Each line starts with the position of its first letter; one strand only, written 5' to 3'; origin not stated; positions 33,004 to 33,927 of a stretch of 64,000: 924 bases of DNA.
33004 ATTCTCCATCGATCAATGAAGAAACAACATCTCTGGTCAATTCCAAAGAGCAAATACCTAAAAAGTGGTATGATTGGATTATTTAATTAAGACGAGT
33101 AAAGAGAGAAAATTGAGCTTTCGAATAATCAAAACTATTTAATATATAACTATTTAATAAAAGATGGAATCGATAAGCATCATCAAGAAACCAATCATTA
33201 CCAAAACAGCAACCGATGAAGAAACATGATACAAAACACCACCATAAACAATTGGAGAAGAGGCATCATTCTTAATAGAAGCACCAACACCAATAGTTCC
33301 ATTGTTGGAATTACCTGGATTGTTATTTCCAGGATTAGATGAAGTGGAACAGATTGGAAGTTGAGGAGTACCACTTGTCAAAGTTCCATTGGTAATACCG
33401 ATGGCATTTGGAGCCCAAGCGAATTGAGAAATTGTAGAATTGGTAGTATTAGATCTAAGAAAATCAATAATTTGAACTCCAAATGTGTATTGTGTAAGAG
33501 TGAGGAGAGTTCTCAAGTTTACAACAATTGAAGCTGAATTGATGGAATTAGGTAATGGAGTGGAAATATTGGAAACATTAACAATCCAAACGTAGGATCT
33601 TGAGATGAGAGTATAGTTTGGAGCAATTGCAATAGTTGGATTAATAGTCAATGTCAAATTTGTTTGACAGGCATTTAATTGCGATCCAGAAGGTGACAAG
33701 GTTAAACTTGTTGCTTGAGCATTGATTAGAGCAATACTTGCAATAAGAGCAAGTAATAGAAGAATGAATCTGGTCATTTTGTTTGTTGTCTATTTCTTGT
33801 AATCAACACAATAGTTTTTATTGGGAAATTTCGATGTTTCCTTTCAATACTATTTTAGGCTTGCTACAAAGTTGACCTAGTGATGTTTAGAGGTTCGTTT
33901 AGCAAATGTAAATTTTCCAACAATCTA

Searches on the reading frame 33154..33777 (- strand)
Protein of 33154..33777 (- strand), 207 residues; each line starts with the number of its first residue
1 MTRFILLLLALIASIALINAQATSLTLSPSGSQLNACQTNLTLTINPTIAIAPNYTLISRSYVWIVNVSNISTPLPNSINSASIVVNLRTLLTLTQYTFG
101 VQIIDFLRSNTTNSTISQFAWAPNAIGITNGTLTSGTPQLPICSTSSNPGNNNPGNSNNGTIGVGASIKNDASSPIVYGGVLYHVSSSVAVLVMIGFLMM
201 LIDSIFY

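Call 17: search_protein_families(library=pfam, proteins=[window:33154-33777:-], max_evalue=0.001)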
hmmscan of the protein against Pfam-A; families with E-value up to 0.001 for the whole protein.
window:33154-33777:- (207 aa): 0 families
